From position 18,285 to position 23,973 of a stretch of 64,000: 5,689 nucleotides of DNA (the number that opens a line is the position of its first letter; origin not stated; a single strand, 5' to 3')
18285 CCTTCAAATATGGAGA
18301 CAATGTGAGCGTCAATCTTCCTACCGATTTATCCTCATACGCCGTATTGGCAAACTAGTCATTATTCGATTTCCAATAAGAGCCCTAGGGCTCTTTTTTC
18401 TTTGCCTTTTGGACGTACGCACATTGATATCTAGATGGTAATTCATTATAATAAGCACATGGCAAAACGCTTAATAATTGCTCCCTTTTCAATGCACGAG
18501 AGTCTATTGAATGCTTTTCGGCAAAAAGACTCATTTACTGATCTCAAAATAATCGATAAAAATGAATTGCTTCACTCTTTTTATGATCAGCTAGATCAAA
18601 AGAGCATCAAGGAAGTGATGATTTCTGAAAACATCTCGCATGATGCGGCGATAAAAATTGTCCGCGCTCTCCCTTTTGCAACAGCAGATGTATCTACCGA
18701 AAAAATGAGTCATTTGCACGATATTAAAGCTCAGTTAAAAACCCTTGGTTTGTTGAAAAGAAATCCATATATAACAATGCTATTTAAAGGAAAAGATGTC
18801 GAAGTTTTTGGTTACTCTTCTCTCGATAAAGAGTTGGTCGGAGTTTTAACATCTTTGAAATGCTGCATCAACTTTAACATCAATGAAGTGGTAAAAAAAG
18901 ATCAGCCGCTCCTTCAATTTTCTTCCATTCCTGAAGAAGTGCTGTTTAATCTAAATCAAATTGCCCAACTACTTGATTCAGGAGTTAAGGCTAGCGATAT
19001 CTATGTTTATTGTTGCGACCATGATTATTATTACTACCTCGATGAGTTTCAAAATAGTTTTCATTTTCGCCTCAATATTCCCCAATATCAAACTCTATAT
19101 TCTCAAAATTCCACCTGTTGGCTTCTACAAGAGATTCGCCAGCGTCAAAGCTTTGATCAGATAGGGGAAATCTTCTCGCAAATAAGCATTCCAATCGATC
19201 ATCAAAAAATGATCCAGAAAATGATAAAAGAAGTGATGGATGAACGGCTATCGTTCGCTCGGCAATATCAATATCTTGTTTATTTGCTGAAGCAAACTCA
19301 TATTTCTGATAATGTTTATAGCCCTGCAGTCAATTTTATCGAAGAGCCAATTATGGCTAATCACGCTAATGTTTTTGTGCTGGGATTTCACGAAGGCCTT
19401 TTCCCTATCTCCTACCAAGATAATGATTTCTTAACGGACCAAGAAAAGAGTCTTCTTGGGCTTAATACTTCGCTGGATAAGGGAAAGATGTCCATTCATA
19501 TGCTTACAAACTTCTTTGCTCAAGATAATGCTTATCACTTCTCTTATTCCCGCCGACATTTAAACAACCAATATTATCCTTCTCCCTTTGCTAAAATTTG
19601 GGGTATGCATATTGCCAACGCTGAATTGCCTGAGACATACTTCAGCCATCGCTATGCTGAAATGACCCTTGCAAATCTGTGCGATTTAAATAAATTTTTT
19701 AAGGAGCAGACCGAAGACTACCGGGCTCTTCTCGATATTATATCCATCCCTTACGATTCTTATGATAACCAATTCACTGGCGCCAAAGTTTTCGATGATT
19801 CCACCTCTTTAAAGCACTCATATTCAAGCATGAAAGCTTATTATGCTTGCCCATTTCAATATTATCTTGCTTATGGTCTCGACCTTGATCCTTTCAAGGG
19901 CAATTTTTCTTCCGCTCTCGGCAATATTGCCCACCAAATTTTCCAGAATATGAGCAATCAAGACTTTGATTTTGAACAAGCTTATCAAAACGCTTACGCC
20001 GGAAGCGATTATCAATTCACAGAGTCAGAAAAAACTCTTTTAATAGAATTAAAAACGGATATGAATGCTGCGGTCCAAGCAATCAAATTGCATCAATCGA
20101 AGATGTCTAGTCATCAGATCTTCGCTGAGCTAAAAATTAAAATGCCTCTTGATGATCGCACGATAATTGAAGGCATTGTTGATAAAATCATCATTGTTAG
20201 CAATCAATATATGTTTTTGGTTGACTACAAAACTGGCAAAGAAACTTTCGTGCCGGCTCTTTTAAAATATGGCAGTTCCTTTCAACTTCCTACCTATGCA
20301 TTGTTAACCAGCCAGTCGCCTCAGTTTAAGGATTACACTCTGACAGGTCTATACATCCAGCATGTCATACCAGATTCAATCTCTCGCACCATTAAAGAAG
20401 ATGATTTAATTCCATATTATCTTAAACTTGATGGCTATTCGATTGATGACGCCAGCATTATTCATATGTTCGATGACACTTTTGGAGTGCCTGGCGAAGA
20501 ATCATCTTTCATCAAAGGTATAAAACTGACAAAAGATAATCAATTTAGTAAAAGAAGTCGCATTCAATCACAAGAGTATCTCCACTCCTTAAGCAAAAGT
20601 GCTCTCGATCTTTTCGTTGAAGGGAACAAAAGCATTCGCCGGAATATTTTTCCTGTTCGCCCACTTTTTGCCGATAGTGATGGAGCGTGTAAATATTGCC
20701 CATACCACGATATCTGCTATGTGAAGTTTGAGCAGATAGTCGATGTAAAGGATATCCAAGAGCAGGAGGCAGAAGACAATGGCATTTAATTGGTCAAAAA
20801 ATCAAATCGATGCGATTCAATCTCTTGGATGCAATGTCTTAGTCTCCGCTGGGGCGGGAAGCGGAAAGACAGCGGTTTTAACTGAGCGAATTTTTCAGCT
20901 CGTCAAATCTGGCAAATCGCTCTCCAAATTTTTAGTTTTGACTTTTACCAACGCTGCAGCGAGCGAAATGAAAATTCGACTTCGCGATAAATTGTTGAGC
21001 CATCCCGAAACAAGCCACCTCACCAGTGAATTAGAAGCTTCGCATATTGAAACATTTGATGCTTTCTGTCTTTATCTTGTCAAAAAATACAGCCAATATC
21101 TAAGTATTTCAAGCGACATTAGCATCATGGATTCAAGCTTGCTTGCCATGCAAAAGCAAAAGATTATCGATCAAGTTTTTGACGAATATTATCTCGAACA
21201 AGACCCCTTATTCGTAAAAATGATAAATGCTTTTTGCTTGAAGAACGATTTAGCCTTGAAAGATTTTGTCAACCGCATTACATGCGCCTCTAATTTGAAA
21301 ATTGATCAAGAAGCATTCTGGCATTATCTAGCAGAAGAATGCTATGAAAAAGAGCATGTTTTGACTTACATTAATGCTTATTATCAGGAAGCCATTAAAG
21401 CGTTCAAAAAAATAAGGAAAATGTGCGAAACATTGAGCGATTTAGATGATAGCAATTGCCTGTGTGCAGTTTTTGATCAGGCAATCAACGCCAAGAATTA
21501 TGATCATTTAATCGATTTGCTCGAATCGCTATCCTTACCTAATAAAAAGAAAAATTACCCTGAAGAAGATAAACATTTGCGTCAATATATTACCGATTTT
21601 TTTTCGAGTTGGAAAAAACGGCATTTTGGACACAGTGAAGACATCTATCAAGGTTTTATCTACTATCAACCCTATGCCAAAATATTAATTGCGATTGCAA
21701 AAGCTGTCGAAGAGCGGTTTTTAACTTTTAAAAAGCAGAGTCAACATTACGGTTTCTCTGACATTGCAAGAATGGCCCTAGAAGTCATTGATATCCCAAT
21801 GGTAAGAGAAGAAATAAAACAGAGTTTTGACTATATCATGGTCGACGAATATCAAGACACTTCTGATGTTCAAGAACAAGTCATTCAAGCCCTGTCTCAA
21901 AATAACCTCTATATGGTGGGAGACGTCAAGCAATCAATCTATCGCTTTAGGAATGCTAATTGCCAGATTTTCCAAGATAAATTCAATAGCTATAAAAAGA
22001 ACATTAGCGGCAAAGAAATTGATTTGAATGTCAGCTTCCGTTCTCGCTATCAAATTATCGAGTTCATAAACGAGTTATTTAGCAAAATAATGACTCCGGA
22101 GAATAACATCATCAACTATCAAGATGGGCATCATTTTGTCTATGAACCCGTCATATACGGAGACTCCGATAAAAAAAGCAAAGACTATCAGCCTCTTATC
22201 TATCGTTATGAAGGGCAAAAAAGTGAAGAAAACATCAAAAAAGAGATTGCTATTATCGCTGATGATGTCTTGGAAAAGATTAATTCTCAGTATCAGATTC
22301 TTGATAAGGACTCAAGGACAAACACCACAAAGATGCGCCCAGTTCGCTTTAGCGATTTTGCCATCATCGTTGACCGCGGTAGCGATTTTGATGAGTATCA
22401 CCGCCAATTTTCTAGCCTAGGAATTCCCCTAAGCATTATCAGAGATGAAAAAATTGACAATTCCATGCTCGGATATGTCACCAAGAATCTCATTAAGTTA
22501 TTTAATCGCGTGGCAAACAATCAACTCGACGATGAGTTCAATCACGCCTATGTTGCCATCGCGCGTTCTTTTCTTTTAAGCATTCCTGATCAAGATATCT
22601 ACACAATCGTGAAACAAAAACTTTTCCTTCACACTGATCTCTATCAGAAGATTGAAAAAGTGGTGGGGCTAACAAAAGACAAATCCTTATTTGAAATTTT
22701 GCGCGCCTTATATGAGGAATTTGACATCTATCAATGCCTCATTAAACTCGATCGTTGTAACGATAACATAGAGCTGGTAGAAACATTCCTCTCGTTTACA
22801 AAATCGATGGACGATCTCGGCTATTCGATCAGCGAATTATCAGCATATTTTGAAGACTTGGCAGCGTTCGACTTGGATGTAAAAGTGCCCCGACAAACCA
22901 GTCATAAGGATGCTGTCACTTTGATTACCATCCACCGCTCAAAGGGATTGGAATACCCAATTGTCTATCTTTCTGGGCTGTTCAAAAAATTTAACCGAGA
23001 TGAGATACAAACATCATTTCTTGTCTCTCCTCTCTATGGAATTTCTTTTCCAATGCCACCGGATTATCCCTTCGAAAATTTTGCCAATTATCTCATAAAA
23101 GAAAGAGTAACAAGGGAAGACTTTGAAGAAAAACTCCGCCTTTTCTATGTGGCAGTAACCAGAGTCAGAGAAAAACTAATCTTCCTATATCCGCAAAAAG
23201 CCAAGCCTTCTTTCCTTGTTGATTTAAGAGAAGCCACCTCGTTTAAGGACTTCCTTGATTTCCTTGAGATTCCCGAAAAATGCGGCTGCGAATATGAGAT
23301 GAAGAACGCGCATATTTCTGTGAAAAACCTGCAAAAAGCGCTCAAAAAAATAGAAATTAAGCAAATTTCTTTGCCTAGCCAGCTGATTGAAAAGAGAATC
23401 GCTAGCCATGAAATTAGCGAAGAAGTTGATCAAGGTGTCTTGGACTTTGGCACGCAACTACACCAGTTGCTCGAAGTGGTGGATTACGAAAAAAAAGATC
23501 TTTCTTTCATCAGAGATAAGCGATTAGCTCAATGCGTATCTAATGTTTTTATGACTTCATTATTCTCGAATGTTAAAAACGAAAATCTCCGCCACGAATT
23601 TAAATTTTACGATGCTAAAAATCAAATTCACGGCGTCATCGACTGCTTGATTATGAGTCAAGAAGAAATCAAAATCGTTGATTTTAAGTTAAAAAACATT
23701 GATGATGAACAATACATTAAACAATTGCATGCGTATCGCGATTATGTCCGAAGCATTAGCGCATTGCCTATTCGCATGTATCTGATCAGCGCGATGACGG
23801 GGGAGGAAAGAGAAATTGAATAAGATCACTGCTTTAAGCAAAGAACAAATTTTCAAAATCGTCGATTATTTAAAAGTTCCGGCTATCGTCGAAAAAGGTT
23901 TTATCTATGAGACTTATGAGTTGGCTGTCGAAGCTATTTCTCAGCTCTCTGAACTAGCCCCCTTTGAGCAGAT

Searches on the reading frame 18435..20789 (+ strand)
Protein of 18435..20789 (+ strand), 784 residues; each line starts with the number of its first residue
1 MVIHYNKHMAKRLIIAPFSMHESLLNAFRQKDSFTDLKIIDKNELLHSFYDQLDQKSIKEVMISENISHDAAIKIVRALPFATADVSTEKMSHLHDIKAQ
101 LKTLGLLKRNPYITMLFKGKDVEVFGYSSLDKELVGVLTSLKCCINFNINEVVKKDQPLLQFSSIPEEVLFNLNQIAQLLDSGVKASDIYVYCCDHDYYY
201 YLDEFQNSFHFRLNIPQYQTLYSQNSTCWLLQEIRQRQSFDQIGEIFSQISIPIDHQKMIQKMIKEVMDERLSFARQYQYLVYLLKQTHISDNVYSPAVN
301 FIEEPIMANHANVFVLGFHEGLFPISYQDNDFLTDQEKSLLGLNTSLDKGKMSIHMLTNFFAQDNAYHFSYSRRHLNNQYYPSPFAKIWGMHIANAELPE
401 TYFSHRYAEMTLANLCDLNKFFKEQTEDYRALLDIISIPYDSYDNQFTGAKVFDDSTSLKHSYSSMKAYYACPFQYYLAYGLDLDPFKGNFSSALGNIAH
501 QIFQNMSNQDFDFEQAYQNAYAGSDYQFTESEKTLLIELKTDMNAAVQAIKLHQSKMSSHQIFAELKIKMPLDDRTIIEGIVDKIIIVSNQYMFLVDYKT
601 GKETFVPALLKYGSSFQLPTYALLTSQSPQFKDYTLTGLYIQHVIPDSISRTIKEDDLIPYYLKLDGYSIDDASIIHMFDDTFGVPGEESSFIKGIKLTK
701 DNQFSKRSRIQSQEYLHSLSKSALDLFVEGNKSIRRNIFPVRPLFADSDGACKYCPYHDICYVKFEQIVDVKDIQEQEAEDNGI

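Call 23: search_protein_families(library=pfam, proteins=[window:18435-20789:+], max_evalue=0.00001)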
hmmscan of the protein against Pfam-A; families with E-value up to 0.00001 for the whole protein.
window:18435-20789:+ (784 aa): 1 family
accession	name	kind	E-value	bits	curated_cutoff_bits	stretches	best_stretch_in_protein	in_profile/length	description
PF12705.13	PDDEXK_1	-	4.5e-22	79.6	22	1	462-761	3-246/247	PD-(D/E)XK nuclease superfamily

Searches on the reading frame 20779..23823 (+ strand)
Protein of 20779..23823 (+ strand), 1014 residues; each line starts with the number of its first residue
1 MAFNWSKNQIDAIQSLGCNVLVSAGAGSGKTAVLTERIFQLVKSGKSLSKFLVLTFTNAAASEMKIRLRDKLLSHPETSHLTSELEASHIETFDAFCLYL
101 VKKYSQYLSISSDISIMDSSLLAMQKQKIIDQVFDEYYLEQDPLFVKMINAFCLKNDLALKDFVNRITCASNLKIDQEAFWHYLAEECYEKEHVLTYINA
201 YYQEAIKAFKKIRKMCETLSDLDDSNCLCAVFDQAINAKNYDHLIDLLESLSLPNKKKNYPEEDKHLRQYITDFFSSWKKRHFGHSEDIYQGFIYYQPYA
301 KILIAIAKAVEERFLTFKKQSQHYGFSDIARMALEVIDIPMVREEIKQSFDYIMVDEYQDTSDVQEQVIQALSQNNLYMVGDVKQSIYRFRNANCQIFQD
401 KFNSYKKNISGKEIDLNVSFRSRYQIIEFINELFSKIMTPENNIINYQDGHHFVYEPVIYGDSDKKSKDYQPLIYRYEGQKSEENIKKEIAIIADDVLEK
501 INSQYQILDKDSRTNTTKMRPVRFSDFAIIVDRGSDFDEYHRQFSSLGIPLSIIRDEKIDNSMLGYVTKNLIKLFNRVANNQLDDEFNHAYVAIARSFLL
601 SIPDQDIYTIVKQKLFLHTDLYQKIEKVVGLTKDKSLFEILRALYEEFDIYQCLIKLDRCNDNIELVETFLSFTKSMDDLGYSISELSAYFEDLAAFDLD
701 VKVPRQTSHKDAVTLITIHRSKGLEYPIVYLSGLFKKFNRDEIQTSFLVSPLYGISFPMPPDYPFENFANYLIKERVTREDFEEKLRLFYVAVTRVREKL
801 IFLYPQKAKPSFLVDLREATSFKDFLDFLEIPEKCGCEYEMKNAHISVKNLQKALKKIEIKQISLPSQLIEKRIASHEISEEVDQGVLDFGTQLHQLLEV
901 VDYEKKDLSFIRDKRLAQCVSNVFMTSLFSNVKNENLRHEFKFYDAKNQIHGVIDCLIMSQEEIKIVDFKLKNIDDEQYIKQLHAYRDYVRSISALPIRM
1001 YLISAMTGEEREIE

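Call 23: search_protein_families(library=pfam, proteins=[window:20779-23823:+], max_evalue=0.00001)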
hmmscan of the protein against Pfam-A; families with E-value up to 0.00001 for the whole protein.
window:20779-23823:+ (1014 aa): 4 families
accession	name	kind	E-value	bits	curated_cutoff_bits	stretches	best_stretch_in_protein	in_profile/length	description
PF00580.27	UvrD-helicase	-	9.2e-49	167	23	1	5-405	1-270/271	UvrD/REP helicase N-terminal domain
PF13361.12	UvrD_C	-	2.6e-17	63.7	25.6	1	482-804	188-347/350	UvrD-like helicase C-terminal domain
PF13245.12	AAA_19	-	7.2e-16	59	25.1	1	18-391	12-134/134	AAA domain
PF13538.12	UvrD_C_2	-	1.3e-09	38.1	27.4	0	713-731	2-20/52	UvrD-like helicase C-terminal domain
